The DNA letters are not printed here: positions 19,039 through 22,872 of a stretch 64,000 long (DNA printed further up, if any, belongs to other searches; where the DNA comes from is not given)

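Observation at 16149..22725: Translationally coupled outer-membrane barrel plus 1755-aa lipoprotein of unknown family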

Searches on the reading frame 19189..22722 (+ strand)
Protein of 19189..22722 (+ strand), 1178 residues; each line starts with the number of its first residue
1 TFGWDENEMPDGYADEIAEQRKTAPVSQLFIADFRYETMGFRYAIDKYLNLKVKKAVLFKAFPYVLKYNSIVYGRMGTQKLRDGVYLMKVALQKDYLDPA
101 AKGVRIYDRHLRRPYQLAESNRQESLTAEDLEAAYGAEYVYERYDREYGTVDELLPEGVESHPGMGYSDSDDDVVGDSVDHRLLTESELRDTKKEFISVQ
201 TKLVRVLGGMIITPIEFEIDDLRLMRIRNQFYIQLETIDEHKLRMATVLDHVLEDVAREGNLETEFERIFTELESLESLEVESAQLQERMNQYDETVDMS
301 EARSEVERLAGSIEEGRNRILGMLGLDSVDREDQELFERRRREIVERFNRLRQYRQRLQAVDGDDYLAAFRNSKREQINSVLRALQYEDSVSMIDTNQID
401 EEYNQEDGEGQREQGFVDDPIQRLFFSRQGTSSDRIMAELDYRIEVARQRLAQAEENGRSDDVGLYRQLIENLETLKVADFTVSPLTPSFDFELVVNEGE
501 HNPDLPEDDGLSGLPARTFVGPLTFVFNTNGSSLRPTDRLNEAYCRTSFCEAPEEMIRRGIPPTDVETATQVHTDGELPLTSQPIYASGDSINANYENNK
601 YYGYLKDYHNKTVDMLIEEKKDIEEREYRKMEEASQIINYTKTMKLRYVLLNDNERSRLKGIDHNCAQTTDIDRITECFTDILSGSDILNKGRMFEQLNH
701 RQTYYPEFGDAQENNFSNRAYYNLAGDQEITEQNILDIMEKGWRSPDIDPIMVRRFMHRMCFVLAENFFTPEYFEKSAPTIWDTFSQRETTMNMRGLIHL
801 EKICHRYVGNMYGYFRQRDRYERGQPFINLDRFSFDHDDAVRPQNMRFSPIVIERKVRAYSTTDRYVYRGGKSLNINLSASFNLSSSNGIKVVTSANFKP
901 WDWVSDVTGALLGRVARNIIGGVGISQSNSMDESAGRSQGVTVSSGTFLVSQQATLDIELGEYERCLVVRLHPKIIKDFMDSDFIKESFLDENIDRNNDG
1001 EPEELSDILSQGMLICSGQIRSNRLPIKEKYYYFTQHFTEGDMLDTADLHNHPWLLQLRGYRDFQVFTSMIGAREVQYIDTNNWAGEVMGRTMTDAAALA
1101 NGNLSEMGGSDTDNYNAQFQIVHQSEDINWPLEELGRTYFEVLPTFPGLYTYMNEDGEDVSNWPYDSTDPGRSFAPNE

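Call 60: predict_structure(alignment_id=A5)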
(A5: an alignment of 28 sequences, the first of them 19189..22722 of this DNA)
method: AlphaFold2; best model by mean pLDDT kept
length: 1178 residues; sequences in the alignment: 28
mean_pLDDT: 52.0   pTM: 0.42
mean pLDDT of the five models: 52.0, 49.8, 49.2, 45.8, 45.7
residues with pLDDT >= 90: 60; 70-90: 205; 50-70: 253; < 50: 660
segments of 3 or more residues with pLDDT < 50: 1-9, 23-106, 112-157, 159-163, 172-175, 184-267, 360-363, 388-436, 476-500, 506-508, 513-581, 588-599, 601-606, 816-834, 870-950, 995-1004, 1034-1060, 1069-1133, 1135-1138, 1140-1178
pLDDT, mean of each block of 10 residues (from residue 1): 38 57 37 36 36 39 31 30 29 32 45 47 42 46 45 48 52 50 45 28 33 41 34 28 34 35 47 64 65 58 70 66 59 62 63 56 49 53 50 42 39 41 39 48 71 72 68 49 27 36 51 39 24 24 25 28 30 42 48 44 47 69 77 76 85 89 83 85 87 92 72 62 83 93 88 91 90 71 56 78 85 58 40 53 74 86 69 42 27 28 39 36 25 26 35 68 91 80 67 46 61 92 79 45 33 41 51 39 44 40 33 28 37 48 40 39 39 33
secondary structure, 60 per line:
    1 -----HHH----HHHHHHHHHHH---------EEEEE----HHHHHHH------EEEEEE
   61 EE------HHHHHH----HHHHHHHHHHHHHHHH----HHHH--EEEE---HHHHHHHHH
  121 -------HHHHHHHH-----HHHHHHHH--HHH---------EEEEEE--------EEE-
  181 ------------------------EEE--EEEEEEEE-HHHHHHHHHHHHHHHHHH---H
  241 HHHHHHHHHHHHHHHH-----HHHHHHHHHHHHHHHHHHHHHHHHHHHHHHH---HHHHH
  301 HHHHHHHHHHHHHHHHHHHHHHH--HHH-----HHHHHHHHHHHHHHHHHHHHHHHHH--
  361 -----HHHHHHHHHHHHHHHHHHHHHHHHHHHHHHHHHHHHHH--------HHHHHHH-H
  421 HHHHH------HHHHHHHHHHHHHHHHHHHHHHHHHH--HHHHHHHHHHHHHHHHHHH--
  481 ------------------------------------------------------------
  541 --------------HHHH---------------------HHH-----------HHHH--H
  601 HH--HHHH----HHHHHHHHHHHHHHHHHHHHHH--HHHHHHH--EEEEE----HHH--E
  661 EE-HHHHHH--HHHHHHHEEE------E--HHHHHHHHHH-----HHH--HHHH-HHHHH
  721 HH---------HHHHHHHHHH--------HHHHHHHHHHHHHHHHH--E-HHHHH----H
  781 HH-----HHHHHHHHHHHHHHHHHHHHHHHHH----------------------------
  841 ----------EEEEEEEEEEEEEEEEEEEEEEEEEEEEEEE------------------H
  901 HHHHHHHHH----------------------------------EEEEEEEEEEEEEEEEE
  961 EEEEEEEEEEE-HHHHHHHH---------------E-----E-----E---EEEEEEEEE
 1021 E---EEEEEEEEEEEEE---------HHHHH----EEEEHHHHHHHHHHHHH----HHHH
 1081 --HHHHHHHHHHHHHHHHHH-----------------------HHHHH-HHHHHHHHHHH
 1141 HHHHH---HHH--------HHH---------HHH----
elements in order (helices of 4 or more, strands of 3 or more residues): H13-23 E33-37 H42-48 E55-62 H69-74 H79-94 H99-102 E105-108 H112-120 H128-135 H141-148 E163-168 E177-179 E205-207 E210-217 H219-236 H240-256 H262-292 H296-323 H334-358 H366-403 H412-418 H420-425 H432-457 H460-478 H555-558 H594-597 H605-608 H613-634 H637-643 E646-650 E660-662 H664-669 H672-678 E679-681 H691-700 H711-714 H716-722 H732-741 H750-766 H771-775 H788-812 E851-881 H900-909 E944-971 H973-980 E1012-1021 E1025-1037 H1047-1051 E1056-1059 H1060-1072 H1077-1080 H1083-1100 H1124-1128 H1130-1145
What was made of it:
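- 19963..20607 (+): Variable acidic helical (coiled-coil-like) centre, aa 836-1050. Long helices in AF2 at pLDDT about 50-70 (call 60).
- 20608..22722 (+): Conserved C-terminal region (aa 1051-1755), the hallmark of the family. A helical subdomain, aa 1187-1387, is modelled at pLDDT 70-93 (call 60).
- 21739..22101 (+): Long beta hairpin (strands aa 1428-1458 and 1521-1548) with a hydrophobic Gly/Ala-rich tip (aa 1478-1509, nt 21889-21984). AF2 strands of about 30 residues; pLDDT 70-90 at the base and below 40 at the tip (call 60).
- On Slam / DUF560 translocon: No such domain in the modelled part (call 60).
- The hairpin picture therefore rests on a partly confident model plus sequence patterns (call 60). 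A long helical stalk is present in many members (call 60).
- Tried and rejected: Poor, mean pLDDT 52 (call 60).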

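Call 62: fold_search(model_id=the predicted structure, library=pdb)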
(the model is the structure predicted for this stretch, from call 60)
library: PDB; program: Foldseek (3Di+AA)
matches with E <= 10: 75; with E <= 0.001: 0
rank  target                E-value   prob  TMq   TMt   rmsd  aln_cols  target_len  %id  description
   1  8to0_Gi               1.5e+00  0.08  0.05  0.16  48.0       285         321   15  48-nm repeating structure of doublets from mouse sperm flagella (released 2023-11-01)
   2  9n22_K                1.9e+00  0.20  0.07  0.32  66.1       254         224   12  Y20S (Sec18-Sec17-Sec9-Sso1-Snc1) EDTA - Class 2 (released 2025-10-01)
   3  6bz3_A                2.3e+00  0.51  0.05  0.45  22.1       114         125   15  Complex structure of FAK FAT domain and DCC P3 motif (released 2018-04-04)
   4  4afl_F                2.5e+00  0.82  0.06  0.65   8.0        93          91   13  The crystal structure of the ING4 dimerization domain reveals the functional organization of the ING family of chromat (released 2012-02-22)
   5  1k04                  2.6e+00  0.51  0.05  0.41  22.1       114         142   15  Crystal Structure of the Focal Adhesion Targeting Domain of Focal Adhesion Kinase (released 2002-01-30)
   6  1ow6_A                2.6e+00  0.47  0.05  0.43  22.3       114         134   15  Paxillin LD4 motif bound to the Focal Adhesion Targeting (FAT) domain of the Focal Adhesion Kinase (released 2003-10-21)
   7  8snb_2C               2.6e+00  0.08  0.05  0.21  37.6       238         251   10  atomic model of sea urchin sperm doublet microtubule (48-nm periodicity) (released 2023-06-28)
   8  5f28_E                2.8e+00  0.44  0.05  0.44  22.1       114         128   15  Crystal structure of FAT domain of Focal Adhesion Kinase (FAK) bound to the transcription factor MEF2C (released 2016-07-13)
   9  9d5n_CC               3.1e+00  0.06  0.05  0.19  34.5       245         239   14  48-nm doublet microtubule from Trichomonas vaginalis strain G3 (released 2025-05-14)
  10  6o3e_B                3.2e+00  0.08  0.05  0.10  25.8       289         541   13  mouse aE-catenin 82-883 (released 2019-11-13)
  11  8xjg                  3.4e+00  0.54  0.05  0.33   6.3        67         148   28  Crystal structure of the YqeY protein from Vibrio parahaemolyticus (released 2024-05-22)
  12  5mto_A                3.4e+00  0.51  0.06  0.56   9.6       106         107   12  N-terminal domain of the human tumor suppressor ING5 C19S mutant (released 2018-02-28)
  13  7k3h_A                3.6e+00  0.16  0.04  0.32  13.6       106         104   16  Crystal structure of deep network hallucinated protein 0217 (released 2021-12-22)
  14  8ibh                  3.8e+00  0.87  0.06  0.82   5.3        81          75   20  Cep57 C-terminal domain (released 2024-02-14)
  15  1fio                  3.8e+00  0.16  0.06  0.33  23.3       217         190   13  CRYSTAL STRUCTURE OF YEAST T-SNARE PROTEIN SSO1 (released 2000-10-11)
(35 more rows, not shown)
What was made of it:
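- On Beta-pore-forming toxins (aerolysin/ETX-MTX2, MACPF/CDC, leukocidin, gasdermin): The best Foldseek PDB match has E 1.5, and the pleurotolysin and gasdermin pores score E>5 with probability about 0 (call 62).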

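Call 86: fold_search(model_id=the predicted structure, library=viral)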
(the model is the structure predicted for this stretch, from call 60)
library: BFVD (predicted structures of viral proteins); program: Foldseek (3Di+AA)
matches with E <= 10: 341; with E <= 0.001: 0
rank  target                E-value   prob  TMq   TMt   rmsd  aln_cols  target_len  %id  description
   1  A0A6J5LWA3            1.3e-02  0.47  0.06  0.16  34.2       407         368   14  Uncharacterized protein [uncultured Caudovirales phage]
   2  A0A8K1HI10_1          5.5e-02  0.23  0.07  0.09  31.5       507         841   11  Nonstructural polyprotein [Rodent dicistro-like virus]
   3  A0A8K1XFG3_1          1.8e-01  0.13  0.07  0.06  41.0       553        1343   11  (no name in the UniProt tables at hand)
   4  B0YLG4                2.2e-01  0.04  0.08  0.08  36.0       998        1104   11  Uncharacterized protein [Glossina hytrovirus (isolate Glossina pallidipes/Ethiopia/Seibersdorf/-)]
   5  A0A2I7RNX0            2.4e-01  0.28  0.06  0.21  38.0       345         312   16  (no name in the UniProt tables at hand)
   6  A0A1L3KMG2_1          2.4e-01  0.07  0.05  0.05  30.6       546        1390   10  (no name in the UniProt tables at hand)
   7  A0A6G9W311            2.8e-01  0.11  0.07  0.14  32.7       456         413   11  (no name in the UniProt tables at hand)
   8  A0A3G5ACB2            3.9e-01  0.07  0.05  0.05  34.6       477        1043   11  Uncharacterized protein [Hyperionvirus sp.]
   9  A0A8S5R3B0            5.3e-01  0.08  0.06  0.14  28.6       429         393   12  DNA pilot protein VP2 [Microviridae sp. cts131]
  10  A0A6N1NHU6            6.3e-01  0.38  0.06  0.11  32.9       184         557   11  Peptidase inhibitor I9 [Tupanvirus deep ocean]
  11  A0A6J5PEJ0            6.3e-01  0.09  0.06  0.13  35.3       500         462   10  Uncharacterized protein [uncultured Caudovirales phage]
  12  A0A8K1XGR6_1          6.3e-01  0.05  0.05  0.05  34.6       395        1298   12  (no name in the UniProt tables at hand)
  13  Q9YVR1                6.6e-01  0.25  0.08  0.18  25.6       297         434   10  Uncharacterized protein [Melanoplus sanguinipes entomopoxvirus]
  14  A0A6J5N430            6.6e-01  0.04  0.04  0.05  35.1       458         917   12  Bacteriophage lambda, GpH, tail tape measure, N-terminal [uncultured Caudovirales phage]
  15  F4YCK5                6.6e-01  0.01  0.03  0.04  23.7       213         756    6  (no name in the UniProt tables at hand)
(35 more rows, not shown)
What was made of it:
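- Tried and rejected: The giant's model gives nothing in the PDB (best E 1.5) or in BFVD (best E 0.013, probability 0.47, an uncharacterised phage protein) (calls 62, 86).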
